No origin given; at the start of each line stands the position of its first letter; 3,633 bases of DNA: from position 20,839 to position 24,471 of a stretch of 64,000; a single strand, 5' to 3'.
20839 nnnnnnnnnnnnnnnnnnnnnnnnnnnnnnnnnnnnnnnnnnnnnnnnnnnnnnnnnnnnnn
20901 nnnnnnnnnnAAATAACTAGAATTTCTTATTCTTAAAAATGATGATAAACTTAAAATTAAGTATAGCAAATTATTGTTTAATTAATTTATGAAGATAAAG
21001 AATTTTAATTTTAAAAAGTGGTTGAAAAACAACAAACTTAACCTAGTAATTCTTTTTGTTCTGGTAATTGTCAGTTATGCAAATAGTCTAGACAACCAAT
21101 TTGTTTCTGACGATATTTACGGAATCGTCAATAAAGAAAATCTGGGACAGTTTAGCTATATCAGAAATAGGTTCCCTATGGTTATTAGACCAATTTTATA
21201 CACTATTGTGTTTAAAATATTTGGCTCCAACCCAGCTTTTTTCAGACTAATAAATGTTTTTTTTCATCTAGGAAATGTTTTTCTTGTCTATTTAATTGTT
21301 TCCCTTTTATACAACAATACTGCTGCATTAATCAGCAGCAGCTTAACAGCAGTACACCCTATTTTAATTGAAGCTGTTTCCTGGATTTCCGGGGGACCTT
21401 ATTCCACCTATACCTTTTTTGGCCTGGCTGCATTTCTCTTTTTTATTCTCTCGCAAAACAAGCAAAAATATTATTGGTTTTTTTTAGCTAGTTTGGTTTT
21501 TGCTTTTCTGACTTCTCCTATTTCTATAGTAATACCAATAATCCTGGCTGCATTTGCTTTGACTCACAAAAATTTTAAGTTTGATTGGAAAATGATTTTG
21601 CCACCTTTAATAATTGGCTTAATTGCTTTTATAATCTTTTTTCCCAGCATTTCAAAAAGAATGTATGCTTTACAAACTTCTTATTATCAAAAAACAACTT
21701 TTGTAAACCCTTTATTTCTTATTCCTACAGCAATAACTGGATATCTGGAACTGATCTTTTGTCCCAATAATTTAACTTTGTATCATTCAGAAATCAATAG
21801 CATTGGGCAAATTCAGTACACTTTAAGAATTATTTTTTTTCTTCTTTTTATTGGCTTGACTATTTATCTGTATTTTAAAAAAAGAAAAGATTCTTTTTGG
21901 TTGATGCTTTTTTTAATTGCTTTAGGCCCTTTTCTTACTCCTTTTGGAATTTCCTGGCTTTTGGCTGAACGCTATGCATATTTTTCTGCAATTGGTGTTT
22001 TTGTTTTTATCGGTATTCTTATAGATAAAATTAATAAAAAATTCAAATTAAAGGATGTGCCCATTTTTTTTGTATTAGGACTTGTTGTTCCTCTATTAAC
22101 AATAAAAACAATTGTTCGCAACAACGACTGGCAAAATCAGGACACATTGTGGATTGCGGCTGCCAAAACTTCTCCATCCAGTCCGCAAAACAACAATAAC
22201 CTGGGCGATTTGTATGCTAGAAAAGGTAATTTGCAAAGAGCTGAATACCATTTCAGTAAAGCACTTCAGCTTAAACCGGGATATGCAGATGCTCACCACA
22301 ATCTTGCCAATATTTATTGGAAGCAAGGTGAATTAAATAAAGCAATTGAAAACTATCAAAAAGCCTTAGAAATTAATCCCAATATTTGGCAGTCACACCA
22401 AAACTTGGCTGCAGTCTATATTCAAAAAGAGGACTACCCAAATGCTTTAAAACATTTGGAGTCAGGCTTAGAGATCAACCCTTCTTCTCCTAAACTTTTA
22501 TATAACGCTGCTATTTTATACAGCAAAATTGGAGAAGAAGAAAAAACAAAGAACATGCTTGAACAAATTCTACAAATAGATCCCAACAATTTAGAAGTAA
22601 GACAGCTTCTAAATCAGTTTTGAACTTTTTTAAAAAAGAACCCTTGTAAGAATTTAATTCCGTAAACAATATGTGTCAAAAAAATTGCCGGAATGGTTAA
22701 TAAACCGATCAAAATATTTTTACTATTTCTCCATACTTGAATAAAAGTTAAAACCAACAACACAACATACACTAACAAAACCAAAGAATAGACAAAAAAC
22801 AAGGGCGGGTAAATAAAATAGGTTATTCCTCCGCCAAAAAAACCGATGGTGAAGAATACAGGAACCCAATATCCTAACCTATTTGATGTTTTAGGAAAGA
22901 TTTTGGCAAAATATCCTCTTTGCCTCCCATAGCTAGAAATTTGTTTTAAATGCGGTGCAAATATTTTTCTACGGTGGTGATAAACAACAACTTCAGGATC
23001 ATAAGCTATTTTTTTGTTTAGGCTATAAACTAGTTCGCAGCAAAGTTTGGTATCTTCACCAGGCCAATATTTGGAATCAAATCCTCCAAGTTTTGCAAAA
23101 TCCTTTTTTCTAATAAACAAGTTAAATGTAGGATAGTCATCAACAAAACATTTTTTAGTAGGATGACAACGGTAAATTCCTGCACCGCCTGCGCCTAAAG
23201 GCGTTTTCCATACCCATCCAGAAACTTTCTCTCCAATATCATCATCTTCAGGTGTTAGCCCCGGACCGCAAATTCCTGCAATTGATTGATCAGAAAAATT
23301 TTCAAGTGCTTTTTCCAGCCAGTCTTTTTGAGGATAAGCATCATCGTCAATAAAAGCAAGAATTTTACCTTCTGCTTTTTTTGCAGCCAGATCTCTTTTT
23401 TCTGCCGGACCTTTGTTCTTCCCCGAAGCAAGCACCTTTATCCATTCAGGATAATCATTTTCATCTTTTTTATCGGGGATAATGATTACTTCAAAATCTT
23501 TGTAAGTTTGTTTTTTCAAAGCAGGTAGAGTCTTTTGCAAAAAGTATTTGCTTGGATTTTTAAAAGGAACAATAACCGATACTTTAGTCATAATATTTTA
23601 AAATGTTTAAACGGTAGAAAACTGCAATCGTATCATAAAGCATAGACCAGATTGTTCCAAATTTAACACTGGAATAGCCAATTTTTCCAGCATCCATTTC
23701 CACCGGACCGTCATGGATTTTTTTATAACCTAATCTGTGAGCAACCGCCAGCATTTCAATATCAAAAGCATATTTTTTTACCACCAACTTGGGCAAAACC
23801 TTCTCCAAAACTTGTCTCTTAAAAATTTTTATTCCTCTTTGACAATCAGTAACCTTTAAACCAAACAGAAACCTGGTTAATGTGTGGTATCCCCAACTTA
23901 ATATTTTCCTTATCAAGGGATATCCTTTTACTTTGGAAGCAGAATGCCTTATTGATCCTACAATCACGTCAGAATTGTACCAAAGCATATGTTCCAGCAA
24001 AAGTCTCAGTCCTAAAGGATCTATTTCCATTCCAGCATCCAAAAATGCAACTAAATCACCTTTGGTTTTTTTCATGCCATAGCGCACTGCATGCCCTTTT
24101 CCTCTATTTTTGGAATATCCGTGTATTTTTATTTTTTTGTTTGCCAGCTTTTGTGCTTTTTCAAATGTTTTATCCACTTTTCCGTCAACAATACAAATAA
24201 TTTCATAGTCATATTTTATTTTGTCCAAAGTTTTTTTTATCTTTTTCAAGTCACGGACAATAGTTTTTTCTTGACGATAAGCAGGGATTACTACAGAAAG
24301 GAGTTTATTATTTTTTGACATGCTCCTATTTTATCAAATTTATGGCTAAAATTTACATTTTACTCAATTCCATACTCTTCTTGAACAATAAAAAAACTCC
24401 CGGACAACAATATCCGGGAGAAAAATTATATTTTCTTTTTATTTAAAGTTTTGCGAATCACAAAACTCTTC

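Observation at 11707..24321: Glycan-biosynthesis locus of about 12.6 kb with five tandem GT2 paralogs, a sulfotransferase, a B12 radical SAM enzyme, a methyltransferase, a Wzx flippase and a GT39-TPR enzyme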

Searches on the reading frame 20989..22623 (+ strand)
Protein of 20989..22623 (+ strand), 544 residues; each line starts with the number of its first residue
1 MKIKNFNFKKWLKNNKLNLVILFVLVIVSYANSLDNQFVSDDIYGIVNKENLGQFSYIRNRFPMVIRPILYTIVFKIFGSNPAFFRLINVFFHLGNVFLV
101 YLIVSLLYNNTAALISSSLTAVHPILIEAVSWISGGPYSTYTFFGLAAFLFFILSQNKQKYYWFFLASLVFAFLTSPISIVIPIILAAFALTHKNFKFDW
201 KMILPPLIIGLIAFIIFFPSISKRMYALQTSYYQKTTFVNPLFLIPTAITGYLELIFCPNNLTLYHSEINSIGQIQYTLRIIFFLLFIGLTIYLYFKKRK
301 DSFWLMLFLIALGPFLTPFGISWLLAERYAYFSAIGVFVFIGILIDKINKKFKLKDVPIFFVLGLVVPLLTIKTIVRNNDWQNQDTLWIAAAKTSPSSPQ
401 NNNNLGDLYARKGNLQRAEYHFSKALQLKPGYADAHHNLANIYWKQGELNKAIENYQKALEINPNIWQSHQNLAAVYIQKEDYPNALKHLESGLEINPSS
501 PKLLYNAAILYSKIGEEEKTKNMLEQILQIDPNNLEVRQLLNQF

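Call 3: search_protein_families(library=pfam, proteins=[window:20989-22623:+], max_evalue=0.01)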
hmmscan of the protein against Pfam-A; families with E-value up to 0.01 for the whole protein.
window:20989-22623:+ (544 aa): 28 families (the best 25 are shown)
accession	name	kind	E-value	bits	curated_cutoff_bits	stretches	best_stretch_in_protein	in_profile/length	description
PF00515.34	TPR_1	-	4.1e-30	102.8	27.8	3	433-465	1-33/34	Tetratricopeptide repeat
PF07719.23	TPR_2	-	5.3e-26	89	27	3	433-465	1-33/34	Tetratricopeptide repeat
PF13181.12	TPR_8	-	6.5e-22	76.2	25.7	1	433-465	1-33/34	Tetratricopeptide repeat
PF13414.12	TPR_11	-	2.1e-20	72.5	26.8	3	406-447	1-42/42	TPR repeat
PF13431.12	TPR_17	-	3e-20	71.2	24.4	2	456-487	2-33/34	Tetratricopeptide repeat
PF14559.12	TPR_19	-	1.7e-19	70.4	25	2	412-465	4-57/68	Tetratricopeptide repeat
PF13424.12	TPR_12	-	1.2e-17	64.3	30.1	2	402-462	6-74/77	Tetratricopeptide repeat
PF13428.12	TPR_14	-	6.4e-16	57.7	23.5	2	434-473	2-41/44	Tetratricopeptide repeat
PF13432.12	TPR_16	-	4.5e-12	46.6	32.7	2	438-501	2-65/65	Tetratricopeptide repeat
PF13176.12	TPR_7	-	7.5e-12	44.8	27.9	1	435-463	1-29/36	Tetratricopeptide repeat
PF13371.12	TPR_9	-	1.2e-10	41.7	35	1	474-543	2-71/73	Tetratricopeptide repeat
PF25064.1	ARM_TT21_5th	-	2.3e-08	34.8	27.8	1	405-461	7-63/117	TT21 fifth ARM repeats domain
PF13374.12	TPR_10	-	2.9e-08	33.9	27.5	1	437-462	6-31/42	Tetratricopeptide repeat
PF13231.12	PMT_2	-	2.1e-07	31.8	26.1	1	70-221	9-158/160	Dolichyl-phosphate-mannose-protein mannosyltransferase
PF13174.12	TPR_6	-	3.5e-07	30.9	26.3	0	434-465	1-32/33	Tetratricopeptide repeat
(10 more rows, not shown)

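Call 15: search_solved_structures(query=window:20989-22623:+, max_evalue=0.01)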
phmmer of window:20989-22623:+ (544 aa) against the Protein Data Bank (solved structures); distinct sequences matched with E-value up to 0.01: 171 (the best 60 are shown).
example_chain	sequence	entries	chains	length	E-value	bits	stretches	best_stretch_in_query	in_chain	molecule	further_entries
9qhb_A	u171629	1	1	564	2.4e-149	501.8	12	396-500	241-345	Engineered tetratricopeptide repeat protein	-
9qhc_A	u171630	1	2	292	9.3e-78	265.6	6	404-506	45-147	Engineered tetratricopeptide repeat protein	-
8bu0_A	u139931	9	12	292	7.6e-63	216.3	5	404-506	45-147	Consensus tetratricopeptide repeat protein | Crystal structure of an 8-repeat consensus TPR superhelix with Zinc. | Monomer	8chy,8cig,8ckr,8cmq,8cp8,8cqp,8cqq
7ntf_A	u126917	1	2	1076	2.3e-51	178.5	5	399-499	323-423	Isoform 1 of UDP-N-acetylglucosamine--peptide N-acetylglucosaminyltransferase 110 kDa subu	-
7yea_A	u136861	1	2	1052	2.4e-51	178.4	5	399-499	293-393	UDP-N-acetylglucosamine--peptide N-acetylglucosaminyltransferase 110 kDa subunit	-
7yeh_B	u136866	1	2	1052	2.5e-51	178.4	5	399-499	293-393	UDP-N-acetylglucosamine--peptide N-acetylglucosaminyltransferase 110 kDa subunit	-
1w3b_A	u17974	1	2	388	3.1e-43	151.6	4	404-501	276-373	UDP-N-ACETYLGLUCOSAMINE--PEPTIDE N-ACETYLGLUCOSAMINYLTRANSFERASE 110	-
6eou_A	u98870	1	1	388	1e-42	150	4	404-501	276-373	UDP-N-acetylglucosamine--peptide N-acetylglucosaminyltransferase 110 kDa subunit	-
7obi_A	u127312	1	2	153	1.5e-30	109.8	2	402-476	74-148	CTPR-rv4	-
8ch0_A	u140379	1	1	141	2.4e-25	92.6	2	403-465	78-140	Consensus tetratricopeptide repeat protein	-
3kd7_A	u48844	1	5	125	2.4e-25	92.6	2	404-474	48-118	CTPR390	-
2fo7_A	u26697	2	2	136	5.3e-25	91.5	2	404-487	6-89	SYNTHETIC CONSENSUS TPR PROTEIN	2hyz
7y4i_A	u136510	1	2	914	8.9e-25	90.7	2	393-478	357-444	Probable UDP-N-acetylglucosamine--peptide N-acetylglucosaminyltransferase SPINDLY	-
8dtf_A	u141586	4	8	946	1.1e-24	90.4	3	392-478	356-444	Probable UDP-N-acetylglucosamine--peptide N-acetylglucosaminyltransferase SPINDLY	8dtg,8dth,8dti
9gzg_A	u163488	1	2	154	1.4e-22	83.5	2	404-488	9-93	Engineered CTPR protein with glutamic acids for conductivity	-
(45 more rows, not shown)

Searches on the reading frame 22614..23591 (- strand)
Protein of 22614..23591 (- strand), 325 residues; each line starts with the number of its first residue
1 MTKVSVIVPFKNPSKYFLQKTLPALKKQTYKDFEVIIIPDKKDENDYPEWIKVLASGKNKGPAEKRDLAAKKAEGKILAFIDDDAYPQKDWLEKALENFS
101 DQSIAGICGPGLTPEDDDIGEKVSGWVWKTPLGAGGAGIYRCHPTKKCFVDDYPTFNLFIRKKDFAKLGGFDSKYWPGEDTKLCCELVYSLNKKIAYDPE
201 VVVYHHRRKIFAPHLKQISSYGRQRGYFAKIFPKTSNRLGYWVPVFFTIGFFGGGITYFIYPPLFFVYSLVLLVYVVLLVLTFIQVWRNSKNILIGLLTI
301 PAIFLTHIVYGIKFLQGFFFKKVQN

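Call 4: search_protein_families(library=pfam, proteins=[window:22614-23591:-], max_evalue=0.01)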
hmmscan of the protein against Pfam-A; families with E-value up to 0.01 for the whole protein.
window:22614-23591:- (325 aa): 4 families
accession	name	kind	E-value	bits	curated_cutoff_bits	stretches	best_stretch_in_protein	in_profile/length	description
PF00535.33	Glycos_transf_2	-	6.6e-18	65.6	23.3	1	5-110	1-114/168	Glycosyl transferase family 2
PF10111.15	Glyco_tranf_2_2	-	1.3e-08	35.1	27.3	1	5-97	1-104/276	Glycosyltransferase like family 2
PF13632.12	Glyco_trans_2_3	-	3e-07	30.9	27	1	79-280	3-190/198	Glycosyl transferase family group 2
PF13641.12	Glyco_tranf_2_3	-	1.8e-05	25.3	27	1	4-107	3-119/230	Glycosyltransferase like family 2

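Call 58: search_solved_structures(query=window:22614-23591:-, max_evalue=0.001)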
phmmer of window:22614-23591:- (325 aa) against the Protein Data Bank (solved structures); distinct sequences matched with E-value up to 0.001: 7.
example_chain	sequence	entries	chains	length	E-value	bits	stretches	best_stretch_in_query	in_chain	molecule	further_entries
5hea_A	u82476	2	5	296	8.9e-09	38.3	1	4-101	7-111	Putative glycosyltransferase (GalT1)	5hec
5tze_C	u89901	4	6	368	2e-06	30.6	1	3-99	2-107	Glycosyl transferase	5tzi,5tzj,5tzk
5tz8_A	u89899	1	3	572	4.9e-06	29.3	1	3-99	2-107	Glycosyl transferase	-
2z87_A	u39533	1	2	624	7.3e-05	25.4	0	4-107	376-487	Chondroitin synthase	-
2z86_A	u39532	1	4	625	7.4e-05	25.4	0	4-107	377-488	Chondroitin synthase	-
3bcv_A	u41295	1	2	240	0.00013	24.7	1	2-91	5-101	Putative glycosyltransferase protein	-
6p61_A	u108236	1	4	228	0.00094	21.8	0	4-93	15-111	Glycosyltransferase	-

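Call 83: search_protein_families(library=ncbifam, proteins=[window:22614-23591:-], max_evalue=0.001)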
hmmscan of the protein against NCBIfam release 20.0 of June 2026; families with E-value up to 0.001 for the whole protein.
window:22614-23591:- (325 aa): 11 families
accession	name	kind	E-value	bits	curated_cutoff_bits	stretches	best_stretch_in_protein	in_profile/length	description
TIGR03965.1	mycofact_glyco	equivalog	7.1e-26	91.1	280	1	2-239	74-314/467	mycofactocin biosynthesis glycosyltransferase MftF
NF041875.1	EPS_EpsD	equivalog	1.3e-19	70.7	370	1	4-228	1-230/325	exopolysaccharide biosynthesis glycosyltransferase EpsD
NF041394.1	GtaseAglG_Halo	equivalog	1.8e-14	53.7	440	1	3-107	2-115/304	glucosyl-dolichyl phosphate glucuronosyltransferase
NF047683.1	TeichurnBiosyTuaG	equivalog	2.7e-11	43.6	400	1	3-104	7-116/252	teichuronic acid biosynthesis protein TuaG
TIGR04283.1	glyco_like_mftF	equivalog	4.6e-11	42.7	182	1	4-207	1-187/221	TIGR04283 family arsenosugar biosynthesis glycosyltransferase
NF038302.1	EPS_HpsE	equivalog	6.7e-08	31.9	300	1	58-109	70-121/307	hormogonium polysaccharide biosynthesis glycosyltransferase HpsE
NF038299.1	EPS_HpsN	equivalog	7.5e-08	31.7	425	1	3-107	2-114/317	hormogonium polysaccharide biosynthesis glycosyltransferase HpsN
NF050050.1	ProtGlycPglI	equivalog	8.4e-07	28.6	500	1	1-125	1-133/306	GalNAc(5)-diNAcBac-PP-undecaprenol beta-1,3-glucosyltransferase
NF007482.0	PRK10073.1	equivalog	6e-06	25.5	423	1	2-86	6-97/334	glycosyltransferase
TIGR03937.1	PgaC_IcaA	equivalog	1.2e-05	24.5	422.3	1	2-103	45-154/407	poly-beta-1,6-N-acetyl-D-glucosamine synthase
NF053739.1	GlytfEpsEBac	equivalog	0.00017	20.7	450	1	3-121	2-128/265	glycosyltransferase EpsE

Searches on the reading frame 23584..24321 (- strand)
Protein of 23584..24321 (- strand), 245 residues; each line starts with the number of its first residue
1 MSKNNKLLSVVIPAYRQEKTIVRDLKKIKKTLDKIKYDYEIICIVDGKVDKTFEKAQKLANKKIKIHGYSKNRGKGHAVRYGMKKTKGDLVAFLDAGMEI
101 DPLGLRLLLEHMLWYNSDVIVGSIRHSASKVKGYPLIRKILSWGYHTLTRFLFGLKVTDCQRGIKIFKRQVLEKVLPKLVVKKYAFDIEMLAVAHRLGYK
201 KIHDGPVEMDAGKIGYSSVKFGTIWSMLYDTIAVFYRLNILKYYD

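Call 4: search_protein_families(library=pfam, proteins=[window:23584-24321:-], max_evalue=0.01)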
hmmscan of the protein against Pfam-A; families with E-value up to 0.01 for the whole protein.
window:23584-24321:- (245 aa): 3 families
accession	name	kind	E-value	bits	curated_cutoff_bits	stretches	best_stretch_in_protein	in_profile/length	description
PF00535.33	Glycos_transf_2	-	1.5e-26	93.8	23.3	1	9-175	1-167/168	Glycosyl transferase family 2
PF13641.12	Glyco_tranf_2_3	-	7.4e-05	23.3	27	1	8-97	3-96/230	Glycosyltransferase like family 2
PF10111.15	Glyco_tranf_2_2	-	0.00014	21.9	27.3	1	9-96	1-90/276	Glycosyltransferase like family 2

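Call 16: search_solved_structures(query=window:23584-24321:-, max_evalue=0.001)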
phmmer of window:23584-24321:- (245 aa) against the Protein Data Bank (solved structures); distinct sequences matched with E-value up to 0.001: 20.
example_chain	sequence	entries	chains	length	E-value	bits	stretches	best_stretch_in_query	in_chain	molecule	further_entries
5mlz_A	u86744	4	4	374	4.1e-17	65.7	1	8-228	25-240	Dolichol monophosphate mannose synthase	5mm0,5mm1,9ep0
5ekp_C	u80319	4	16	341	5e-11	45.7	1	8-125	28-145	Uncharacterized glycosyltransferase sll0501 | Glycosyltransferase sll0501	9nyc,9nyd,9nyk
5eke_A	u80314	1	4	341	5.1e-11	45.7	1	8-125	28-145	Uncharacterized glycosyltransferase sll0501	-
9nye_A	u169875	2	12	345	5.1e-11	45.7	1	8-125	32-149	Glycosyltransferase sll0501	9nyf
2z87_A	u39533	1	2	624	1.6e-09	40.9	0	5-111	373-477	Chondroitin synthase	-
2z86_A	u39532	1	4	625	1.6e-09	40.9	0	5-111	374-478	Chondroitin synthase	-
6p61_A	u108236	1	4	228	6.7e-08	35.5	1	6-116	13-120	Glycosyltransferase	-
9hwj_A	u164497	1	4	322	4.7e-07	32.7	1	6-176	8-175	Undecaprenyl-phosphate 4-deoxy-4-formamido-L-arabinose transferase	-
9bhc_C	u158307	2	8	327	1.5e-06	31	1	6-231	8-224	Undecaprenyl-phosphate 4-deoxy-4-formamido-L-arabinose transferase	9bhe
8vxh_A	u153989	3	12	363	2.1e-06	30.6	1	6-231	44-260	Undecaprenyl-phosphate 4-deoxy-4-formamido-L-arabinose transferase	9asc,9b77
5tze_C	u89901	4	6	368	3.6e-06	29.9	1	8-121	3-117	Glycosyl transferase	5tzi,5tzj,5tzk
5tz8_A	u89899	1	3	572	6.2e-06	29.1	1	8-121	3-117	Glycosyl transferase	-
8vh7_A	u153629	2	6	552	0.00013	24.8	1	5-96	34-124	Heparosan synthase B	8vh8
8viw_A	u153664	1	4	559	0.00013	24.7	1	5-96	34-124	Heparosan synthase B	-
5hea_A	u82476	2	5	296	0.00021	24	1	4-121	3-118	Putative glycosyltransferase (GalT1)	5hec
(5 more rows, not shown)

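Call 62: search_solved_structures(query=window:23584-24321:-, max_evalue=1e-8, show_alignments=2)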
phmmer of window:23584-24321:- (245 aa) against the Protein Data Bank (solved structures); distinct sequences matched with E-value up to 1e-8: 6.
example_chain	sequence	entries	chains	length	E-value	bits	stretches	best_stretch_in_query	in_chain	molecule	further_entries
5mlz_A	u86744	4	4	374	4.1e-17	65.7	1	8-228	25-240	Dolichol monophosphate mannose synthase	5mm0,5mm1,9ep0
5ekp_C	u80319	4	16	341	5e-11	45.7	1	8-125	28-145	Uncharacterized glycosyltransferase sll0501 | Glycosyltransferase sll0501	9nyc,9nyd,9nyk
5eke_A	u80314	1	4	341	5.1e-11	45.7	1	8-125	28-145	Uncharacterized glycosyltransferase sll0501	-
9nye_A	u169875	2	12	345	5.1e-11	45.7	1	8-125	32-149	Glycosyltransferase sll0501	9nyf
2z87_A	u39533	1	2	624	1.6e-09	40.9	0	5-111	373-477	Chondroitin synthase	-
2z86_A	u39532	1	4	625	1.6e-09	40.9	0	5-111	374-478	Chondroitin synthase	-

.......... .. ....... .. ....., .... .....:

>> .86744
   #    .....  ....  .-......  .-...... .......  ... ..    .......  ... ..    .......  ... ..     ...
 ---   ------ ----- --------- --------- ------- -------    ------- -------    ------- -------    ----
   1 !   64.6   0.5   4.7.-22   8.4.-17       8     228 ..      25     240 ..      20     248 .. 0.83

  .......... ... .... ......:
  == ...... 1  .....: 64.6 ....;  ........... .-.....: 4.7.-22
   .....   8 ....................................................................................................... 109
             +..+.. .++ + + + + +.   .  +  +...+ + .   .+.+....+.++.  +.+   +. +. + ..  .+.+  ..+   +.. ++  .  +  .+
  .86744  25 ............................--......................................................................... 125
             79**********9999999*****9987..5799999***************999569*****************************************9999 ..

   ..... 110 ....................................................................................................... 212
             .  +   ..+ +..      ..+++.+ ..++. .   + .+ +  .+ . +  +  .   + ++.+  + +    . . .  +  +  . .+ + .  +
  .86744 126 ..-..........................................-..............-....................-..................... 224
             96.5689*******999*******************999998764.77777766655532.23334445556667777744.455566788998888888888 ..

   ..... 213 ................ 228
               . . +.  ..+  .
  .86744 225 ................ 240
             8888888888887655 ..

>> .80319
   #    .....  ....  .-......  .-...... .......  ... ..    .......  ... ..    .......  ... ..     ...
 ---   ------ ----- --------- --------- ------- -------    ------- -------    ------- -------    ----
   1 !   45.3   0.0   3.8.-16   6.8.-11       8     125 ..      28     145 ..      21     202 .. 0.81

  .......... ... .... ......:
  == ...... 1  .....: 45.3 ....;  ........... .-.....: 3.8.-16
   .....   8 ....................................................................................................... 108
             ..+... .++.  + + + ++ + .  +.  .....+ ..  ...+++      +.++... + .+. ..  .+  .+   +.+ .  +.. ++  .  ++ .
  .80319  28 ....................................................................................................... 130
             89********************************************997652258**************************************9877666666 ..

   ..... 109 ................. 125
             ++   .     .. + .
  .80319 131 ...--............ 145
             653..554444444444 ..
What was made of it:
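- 23584..24321 (-): GT2g: a soluble DPM1/ArnC/GtrB-like GT2 and candidate polyprenyl-phosphate glycosyltransferase. It overlaps GT2f by 8 nt. PDB matches are DPMS 5mlz at 4e-17 over residues 8-228, GtrB at 5e-11 and ArnC (calls 16, 62).
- On Polyprenyl-phosphate glycosyltransferases (DPM1 / GtrB / ArnC type), for GT2g: PDB matches are DPMS 5mlz at 4e-17 (residues 8-228 against 25-240), GtrB at 5e-11 and ArnC (calls 16, 62).
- GT2g lacks a TM anchor, and its DAD metal motif reads D-A-G...E (call 62).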

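Call 83: search_protein_families(library=ncbifam, proteins=[window:23584-24321:-], max_evalue=0.001)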
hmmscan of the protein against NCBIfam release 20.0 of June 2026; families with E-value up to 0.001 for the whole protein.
window:23584-24321:- (245 aa): 16 families
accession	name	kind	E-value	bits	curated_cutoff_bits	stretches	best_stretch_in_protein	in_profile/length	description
NF047588.1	GlcsyltransPgfSStrep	equivalog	6.1e-16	58.5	500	1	8-176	3-168/308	glycosyltransferase PgfS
TIGR03937.1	PgaC_IcaA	equivalog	3.2e-12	46.1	422.3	1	3-113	42-151/407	poly-beta-1,6-N-acetyl-D-glucosamine synthase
NF010496.0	PRK13915.1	equivalog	3.7e-12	45.9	262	1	3-109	28-139/307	glucosyl-3-phosphoglycerate synthase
NF007986.1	PRK10714.1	equivalog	3.1e-11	42.9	529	1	6-232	6-223/316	undecaprenyl-phosphate 4-deoxy-4-formamido-L-arabinose transferase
NF058614.1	PPMAGASynPpgS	equivalog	9e-10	38.3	370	1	10-209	4-196/226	polyprenyl-phospho-N-acetylgalactosaminyl synthase PpgS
NF007482.0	PRK10073.1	equivalog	9.5e-10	38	423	1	1-116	1-114/334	glycosyltransferase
NF041875.1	EPS_EpsD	equivalog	3.2e-09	36.7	370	1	8-129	1-121/325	exopolysaccharide biosynthesis glycosyltransferase EpsD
NF047683.1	TeichurnBiosyTuaG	equivalog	4.1e-09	36.4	400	1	1-98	1-97/252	teichuronic acid biosynthesis protein TuaG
TIGR04283.1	glyco_like_mftF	equivalog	4.9e-09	36.1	182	1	8-122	1-105/221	TIGR04283 family arsenosugar biosynthesis glycosyltransferase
TIGR03965.1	mycofact_glyco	equivalog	3.3e-07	29.5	280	1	7-113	75-180/467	mycofactocin biosynthesis glycosyltransferase MftF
TIGR04182.1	glyco_TIGR04182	equivalog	4e-07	29.7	325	1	9-190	3-170/293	S-layer glycoprotein N-glycosyltransferase AglJ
NF038302.1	EPS_HpsE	equivalog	1.3e-06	27.7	300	1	8-95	3-94/307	hormogonium polysaccharide biosynthesis glycosyltransferase HpsE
NF038299.1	EPS_HpsN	equivalog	2.5e-06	26.7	425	1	7-122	2-113/317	hormogonium polysaccharide biosynthesis glycosyltransferase HpsN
NF050050.1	ProtGlycPglI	equivalog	9.1e-06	25.2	500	1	7-111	3-107/306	GalNAc(5)-diNAcBac-PP-undecaprenol beta-1,3-glucosyltransferase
NF041391.1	DPhHxTase_Halo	equivalog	2e-05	23.7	375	1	14-175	3-153/213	dolichyl-phosphate hexose transferase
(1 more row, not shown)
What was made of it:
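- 23584..24321 (-): NCBIfam matches are PgfS, ArnC, PpgS, AglJ and DolP-hexose transferase, all below their cutoffs (call 83).
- On Polyprenyl-phosphate glycosyltransferases (DPM1 / GtrB / ArnC type), for GT2g: NCBIfam matches are PgfS, ArnC, PpgS, AglJ and DolP-hexose transferase (call 83). ArnC scores 42.9 bits (cutoff 529) (call 83).
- Closest known: ArnC / ArnD / ArnE-F / ArnT pathway. Same: GT2g matches ArnC over residues 6-232 (calls 16, 83).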
